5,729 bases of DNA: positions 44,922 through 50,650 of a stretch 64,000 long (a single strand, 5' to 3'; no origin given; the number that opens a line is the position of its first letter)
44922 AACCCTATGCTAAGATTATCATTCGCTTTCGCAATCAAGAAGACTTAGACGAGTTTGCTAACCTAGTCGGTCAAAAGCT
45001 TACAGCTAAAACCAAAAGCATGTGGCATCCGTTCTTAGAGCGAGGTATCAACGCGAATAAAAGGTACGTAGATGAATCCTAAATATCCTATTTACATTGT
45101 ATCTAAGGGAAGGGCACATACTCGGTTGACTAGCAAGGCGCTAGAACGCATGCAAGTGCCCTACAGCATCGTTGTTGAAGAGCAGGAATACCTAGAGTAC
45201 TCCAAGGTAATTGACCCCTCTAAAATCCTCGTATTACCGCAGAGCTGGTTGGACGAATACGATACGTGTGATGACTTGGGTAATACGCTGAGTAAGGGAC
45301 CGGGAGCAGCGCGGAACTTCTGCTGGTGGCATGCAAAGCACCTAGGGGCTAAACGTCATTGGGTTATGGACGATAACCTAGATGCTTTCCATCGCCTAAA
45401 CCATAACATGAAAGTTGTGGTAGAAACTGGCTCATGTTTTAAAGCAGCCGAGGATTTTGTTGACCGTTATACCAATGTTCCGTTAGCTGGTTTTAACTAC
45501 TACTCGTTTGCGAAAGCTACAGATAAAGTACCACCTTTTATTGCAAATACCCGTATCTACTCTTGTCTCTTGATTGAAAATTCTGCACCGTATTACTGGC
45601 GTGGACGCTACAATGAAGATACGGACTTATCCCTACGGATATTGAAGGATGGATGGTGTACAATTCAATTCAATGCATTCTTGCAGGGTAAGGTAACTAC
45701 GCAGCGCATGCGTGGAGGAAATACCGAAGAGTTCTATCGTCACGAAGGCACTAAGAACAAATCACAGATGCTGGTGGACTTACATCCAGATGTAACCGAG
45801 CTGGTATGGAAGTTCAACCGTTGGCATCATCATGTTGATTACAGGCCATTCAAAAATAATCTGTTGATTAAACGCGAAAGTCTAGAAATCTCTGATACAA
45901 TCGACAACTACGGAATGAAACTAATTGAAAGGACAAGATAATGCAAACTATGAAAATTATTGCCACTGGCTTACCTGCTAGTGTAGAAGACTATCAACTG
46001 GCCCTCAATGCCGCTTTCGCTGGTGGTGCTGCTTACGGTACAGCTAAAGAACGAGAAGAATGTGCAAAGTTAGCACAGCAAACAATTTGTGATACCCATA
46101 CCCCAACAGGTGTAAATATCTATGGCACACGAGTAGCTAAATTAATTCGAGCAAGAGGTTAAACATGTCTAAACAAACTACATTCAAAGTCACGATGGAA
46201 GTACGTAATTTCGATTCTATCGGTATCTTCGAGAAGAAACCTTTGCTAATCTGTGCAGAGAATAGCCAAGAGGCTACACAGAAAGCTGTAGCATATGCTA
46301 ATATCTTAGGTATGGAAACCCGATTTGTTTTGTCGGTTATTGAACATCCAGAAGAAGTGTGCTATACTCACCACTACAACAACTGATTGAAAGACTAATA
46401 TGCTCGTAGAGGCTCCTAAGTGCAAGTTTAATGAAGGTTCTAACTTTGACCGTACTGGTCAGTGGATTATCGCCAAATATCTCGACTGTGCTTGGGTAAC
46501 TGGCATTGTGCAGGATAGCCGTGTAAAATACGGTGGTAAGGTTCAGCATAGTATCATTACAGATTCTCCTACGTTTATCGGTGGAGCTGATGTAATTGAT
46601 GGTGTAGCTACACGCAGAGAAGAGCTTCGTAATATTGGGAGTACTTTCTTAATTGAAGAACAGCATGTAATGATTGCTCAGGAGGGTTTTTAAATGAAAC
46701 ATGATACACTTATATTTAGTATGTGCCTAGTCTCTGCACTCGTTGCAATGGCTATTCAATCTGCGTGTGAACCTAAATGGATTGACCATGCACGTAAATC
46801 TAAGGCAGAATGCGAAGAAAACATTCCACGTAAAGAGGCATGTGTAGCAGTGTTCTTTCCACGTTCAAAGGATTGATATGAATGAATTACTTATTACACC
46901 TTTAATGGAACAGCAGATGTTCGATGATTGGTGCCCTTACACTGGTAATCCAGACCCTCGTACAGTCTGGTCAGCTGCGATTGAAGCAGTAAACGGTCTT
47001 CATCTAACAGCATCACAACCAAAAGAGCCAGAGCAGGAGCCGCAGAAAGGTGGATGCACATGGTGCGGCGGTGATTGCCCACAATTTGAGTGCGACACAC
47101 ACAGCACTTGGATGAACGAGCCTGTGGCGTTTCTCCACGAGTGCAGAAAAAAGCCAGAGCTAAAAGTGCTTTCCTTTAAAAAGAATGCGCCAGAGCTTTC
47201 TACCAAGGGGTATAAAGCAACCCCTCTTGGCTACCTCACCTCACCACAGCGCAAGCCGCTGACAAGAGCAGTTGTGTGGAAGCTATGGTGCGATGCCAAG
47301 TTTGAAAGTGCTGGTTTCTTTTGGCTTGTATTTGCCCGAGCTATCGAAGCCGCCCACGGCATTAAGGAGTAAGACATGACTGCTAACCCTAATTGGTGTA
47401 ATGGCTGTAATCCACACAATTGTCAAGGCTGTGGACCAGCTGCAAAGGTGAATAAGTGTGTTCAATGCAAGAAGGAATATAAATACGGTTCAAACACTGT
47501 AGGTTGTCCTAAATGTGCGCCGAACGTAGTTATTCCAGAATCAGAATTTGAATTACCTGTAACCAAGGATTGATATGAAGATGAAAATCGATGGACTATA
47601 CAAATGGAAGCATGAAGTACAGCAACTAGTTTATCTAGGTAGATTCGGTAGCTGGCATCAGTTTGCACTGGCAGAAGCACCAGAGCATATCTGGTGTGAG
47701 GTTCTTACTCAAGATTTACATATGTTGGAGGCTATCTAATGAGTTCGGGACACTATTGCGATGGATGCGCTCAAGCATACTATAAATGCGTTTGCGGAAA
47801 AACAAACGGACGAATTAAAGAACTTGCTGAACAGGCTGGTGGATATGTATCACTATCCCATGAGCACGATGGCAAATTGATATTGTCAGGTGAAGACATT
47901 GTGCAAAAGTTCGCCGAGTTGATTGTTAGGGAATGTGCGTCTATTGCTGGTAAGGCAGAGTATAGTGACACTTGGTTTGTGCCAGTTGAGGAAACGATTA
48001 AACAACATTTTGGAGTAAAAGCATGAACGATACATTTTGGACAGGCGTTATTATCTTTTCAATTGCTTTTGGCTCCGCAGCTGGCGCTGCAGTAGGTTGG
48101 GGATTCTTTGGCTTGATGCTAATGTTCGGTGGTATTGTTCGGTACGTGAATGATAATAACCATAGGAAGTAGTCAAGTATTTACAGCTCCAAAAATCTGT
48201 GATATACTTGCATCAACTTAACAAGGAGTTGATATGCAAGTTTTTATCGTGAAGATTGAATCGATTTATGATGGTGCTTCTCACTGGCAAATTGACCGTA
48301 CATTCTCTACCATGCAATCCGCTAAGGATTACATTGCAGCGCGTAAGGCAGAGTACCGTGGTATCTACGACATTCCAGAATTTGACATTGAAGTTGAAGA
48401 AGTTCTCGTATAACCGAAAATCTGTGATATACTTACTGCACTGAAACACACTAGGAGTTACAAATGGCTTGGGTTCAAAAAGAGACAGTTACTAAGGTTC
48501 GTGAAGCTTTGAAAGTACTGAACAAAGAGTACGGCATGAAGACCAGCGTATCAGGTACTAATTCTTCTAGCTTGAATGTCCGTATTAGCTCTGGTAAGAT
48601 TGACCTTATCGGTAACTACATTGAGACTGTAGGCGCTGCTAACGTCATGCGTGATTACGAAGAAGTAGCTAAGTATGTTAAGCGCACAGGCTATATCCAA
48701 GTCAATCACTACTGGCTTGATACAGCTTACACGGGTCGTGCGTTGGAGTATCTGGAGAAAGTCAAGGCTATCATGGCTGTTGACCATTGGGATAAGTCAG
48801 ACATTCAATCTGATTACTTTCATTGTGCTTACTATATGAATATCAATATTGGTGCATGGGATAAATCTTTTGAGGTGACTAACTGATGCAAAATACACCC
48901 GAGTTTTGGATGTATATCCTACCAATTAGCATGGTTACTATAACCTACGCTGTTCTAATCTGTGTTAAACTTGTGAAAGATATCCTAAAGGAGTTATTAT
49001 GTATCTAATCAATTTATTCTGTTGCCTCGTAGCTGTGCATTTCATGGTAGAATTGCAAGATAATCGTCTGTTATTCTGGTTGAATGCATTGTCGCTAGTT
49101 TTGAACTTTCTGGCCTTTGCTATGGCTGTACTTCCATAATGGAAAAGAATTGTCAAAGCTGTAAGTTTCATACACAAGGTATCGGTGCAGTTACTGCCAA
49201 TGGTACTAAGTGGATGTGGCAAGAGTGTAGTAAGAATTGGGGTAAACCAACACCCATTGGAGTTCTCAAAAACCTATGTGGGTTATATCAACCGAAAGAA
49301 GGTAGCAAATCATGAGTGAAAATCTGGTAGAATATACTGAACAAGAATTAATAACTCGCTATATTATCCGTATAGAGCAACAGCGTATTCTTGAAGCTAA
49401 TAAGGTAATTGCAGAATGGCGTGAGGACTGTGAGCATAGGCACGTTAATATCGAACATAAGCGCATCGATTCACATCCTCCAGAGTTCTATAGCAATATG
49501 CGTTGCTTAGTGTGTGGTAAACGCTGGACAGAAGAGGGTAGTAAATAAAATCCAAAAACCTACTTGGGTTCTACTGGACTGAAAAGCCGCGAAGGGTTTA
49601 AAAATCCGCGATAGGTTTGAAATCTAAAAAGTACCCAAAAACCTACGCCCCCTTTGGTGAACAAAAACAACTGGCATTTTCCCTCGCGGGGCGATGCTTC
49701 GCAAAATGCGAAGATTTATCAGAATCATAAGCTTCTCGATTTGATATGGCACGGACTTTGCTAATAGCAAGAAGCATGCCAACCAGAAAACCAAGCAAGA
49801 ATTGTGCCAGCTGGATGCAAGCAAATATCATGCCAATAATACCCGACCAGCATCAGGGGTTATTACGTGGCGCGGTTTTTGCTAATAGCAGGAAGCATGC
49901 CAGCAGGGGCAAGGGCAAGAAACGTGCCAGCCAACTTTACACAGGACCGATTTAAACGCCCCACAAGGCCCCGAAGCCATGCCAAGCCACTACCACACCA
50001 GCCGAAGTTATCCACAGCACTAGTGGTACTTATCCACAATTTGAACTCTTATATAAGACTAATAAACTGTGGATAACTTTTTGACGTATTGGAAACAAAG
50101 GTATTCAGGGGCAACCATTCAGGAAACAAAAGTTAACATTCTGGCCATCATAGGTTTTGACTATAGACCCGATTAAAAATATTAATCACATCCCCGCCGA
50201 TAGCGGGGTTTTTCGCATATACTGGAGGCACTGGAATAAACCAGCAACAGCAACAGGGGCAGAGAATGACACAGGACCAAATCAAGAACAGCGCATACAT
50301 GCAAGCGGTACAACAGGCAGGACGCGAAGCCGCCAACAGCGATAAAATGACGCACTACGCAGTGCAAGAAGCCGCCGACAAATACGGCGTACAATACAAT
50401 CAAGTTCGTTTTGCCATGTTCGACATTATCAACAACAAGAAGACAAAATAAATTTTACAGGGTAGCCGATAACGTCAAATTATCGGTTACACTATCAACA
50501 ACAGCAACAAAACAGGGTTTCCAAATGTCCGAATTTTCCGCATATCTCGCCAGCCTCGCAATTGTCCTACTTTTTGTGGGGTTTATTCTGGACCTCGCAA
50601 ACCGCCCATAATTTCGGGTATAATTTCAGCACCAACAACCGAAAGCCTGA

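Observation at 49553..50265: Replication-origin-like architecture: iteron-like 120-bp duplicated units, a palindrome and three perfect DnaA boxes around an AT-rich core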

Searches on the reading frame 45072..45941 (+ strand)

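Call 37: search_protein_families(library=pfam, proteins=[window:45072-45941:+], max_evalue=0.01)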
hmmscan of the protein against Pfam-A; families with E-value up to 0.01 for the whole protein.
window:45072-45941:+ (289 aa): 1 family
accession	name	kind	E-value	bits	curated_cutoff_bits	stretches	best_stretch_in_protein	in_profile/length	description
PF20691.3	TAGT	-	2.6e-50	171.7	27.5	1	5-216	1-205/205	TET-Associated Glycosyltransferase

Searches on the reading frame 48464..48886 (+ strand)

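Call 20: search_protein_families(library=pfam, proteins=[window:48464-48886:+], max_evalue=0.01)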
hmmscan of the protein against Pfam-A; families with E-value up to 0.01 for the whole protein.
window:48464-48886:+ (140 aa): 0 families

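Call 50: search_protein_families(library=ncbifam, proteins=[window:48464-48886:+], max_evalue=0.01)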
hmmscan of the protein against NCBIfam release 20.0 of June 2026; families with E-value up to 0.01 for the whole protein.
window:48464-48886:+ (140 aa): 0 families

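Call 56: search_protein_families(library=phrogs, proteins=[window:48464-48886:+], max_evalue=0.01)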
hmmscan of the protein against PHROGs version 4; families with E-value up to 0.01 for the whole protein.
window:48464-48886:+ (140 aa): 1 family
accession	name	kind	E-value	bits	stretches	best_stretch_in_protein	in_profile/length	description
phrog_10415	-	unknown function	1.2e-31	110.9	1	1-139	1-127/129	-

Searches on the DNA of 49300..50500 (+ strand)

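Call 6: search_dna_similar(query=window:49300-50500:+, collection=phages, mode=distant, max_rows=30)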
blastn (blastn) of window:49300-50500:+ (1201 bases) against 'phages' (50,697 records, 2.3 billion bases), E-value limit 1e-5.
Records with a match: 2; places in all: 2; records where one place covers at least 80% of the query: 0.
Best place of each record, by identity: 80-90% 1; 60-80% 1.
By first word of the organism name: Curvibacter 1; Limnohabitans 1.
By host as written in the record: Curvibacter sp. IMCC26059 1; Limnohabitans sp. DCL3 1.
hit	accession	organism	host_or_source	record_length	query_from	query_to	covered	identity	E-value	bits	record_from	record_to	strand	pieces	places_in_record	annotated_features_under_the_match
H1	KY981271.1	Curvibacter phage P26059A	Curvibacter sp. IMCC26059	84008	683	781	8%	76.0%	4e-7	63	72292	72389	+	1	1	none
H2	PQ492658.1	Limnohabitans phage DC31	Limnohabitans sp. DCL3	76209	706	779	6%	86.5%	3e-14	86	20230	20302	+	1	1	none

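Call 8: get_annotated_region(hit=H2, flank=5000)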
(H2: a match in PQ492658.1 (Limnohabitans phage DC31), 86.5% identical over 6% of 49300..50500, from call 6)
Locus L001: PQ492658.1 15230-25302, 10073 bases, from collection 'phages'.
description: Limnohabitans phage DC31, complete genome.
organism: Limnohabitans phage DC31 (NCBI taxid 2883572)
taxonomy: Viruses; Duplodnaviria; Heunggongvirae; Uroviricota; Caudoviricetes; Pakpunavirus
host: Limnohabitans sp. DCL3; source: freshwater; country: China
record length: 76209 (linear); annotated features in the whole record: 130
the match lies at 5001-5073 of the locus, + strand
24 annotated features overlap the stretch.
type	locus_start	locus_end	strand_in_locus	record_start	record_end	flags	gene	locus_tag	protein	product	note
CDS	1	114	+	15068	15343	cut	-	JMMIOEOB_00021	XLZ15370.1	hypothetical protein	-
CDS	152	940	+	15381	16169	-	-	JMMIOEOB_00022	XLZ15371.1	hypothetical protein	-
CDS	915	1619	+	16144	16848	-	-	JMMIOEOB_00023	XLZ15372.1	hypothetical protein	-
CDS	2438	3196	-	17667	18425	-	-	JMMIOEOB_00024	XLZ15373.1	hypothetical protein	-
CDS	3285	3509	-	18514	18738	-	-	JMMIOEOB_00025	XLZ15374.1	hypothetical protein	-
CDS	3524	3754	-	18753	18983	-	-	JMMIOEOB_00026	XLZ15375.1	hypothetical protein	-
CDS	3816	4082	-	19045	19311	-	-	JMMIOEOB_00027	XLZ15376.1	hypothetical protein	-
CDS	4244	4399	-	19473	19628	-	-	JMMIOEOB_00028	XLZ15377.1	hypothetical protein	-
CDS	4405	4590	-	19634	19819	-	-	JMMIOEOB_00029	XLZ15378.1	hypothetical protein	-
CDS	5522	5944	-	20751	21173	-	-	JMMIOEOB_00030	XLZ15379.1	hypothetical protein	-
CDS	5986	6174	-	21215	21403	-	-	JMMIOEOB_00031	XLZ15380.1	hypothetical protein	-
CDS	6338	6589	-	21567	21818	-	-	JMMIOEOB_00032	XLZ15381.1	hypothetical protein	-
CDS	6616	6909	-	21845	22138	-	-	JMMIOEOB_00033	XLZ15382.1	hypothetical protein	-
CDS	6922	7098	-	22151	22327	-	-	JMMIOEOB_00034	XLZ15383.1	hypothetical protein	-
CDS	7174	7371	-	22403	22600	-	-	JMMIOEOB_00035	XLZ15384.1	hypothetical protein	-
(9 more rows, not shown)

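Call 9: get_annotated_region(hit=H1, flank=5000)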
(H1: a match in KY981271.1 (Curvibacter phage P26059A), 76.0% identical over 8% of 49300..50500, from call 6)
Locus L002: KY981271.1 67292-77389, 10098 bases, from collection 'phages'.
description: Curvibacter phage P26059A, complete genome.
organism: Curvibacter phage P26059A (NCBI taxid 1983783)
taxonomy: Viruses; Duplodnaviria; Heunggongvirae; Uroviricota; Caudoviricetes
host: Curvibacter sp. IMCC26059; source: -; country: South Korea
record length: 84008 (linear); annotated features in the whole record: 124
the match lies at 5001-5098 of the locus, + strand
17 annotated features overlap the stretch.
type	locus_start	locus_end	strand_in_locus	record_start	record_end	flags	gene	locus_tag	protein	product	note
CDS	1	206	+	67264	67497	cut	-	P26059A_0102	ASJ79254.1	hypothetical protein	-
CDS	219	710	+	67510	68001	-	-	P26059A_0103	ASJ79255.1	cell wall hydrolyse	Cell wall hydrolyses involved in spore germination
CDS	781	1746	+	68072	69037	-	-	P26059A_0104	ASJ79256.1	putative acyltransferase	-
CDS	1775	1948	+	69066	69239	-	-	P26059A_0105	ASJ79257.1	hypothetical protein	-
CDS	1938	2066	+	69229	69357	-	-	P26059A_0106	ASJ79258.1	hypothetical protein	-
CDS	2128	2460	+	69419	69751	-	-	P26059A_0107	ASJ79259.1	hypothetical protein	-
CDS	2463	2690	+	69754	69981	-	-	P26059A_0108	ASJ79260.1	superinfection immunity protein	-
CDS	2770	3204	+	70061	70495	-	-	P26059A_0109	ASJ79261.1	hypothetical protein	-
CDS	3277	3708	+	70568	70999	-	-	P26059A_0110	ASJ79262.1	hypothetical protein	-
CDS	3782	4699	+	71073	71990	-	-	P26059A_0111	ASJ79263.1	hypothetical protein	-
CDS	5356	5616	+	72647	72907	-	-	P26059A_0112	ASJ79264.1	hypothetical protein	-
CDS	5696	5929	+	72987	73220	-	-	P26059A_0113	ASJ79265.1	hypothetical protein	-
CDS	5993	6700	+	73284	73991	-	-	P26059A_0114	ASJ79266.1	hypothetical protein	-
CDS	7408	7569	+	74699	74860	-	-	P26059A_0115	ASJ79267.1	hypothetical protein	-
CDS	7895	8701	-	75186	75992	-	-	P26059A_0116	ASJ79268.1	caseinolytic protease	-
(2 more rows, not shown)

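Call 57: search_dna_similar(query=window:49930-50100:+, collection=plasmids, mode=distant, max_evalue=0.001)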
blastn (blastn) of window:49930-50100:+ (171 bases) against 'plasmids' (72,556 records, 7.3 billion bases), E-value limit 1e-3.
No match.

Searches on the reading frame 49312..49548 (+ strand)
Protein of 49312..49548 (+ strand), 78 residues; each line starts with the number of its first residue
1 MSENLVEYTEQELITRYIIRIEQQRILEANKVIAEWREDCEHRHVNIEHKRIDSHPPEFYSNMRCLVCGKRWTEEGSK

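Call 20: search_protein_families(library=pfam, proteins=[window:49312-49548:+], max_evalue=0.01)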
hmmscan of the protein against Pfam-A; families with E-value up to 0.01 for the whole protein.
window:49312-49548:+ (78 aa): 0 families

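Call 56: search_protein_families(library=phrogs, proteins=[window:49312-49548:+], max_evalue=0.01)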
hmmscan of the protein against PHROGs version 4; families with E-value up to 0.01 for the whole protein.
window:49312-49548:+ (78 aa): 2 families
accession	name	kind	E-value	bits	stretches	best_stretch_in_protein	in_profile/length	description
phrog_25683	-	unknown function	0.00013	23.2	1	8-77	34-103/118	-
phrog_4837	-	unknown function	0.00027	22.2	1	20-75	7-65/101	-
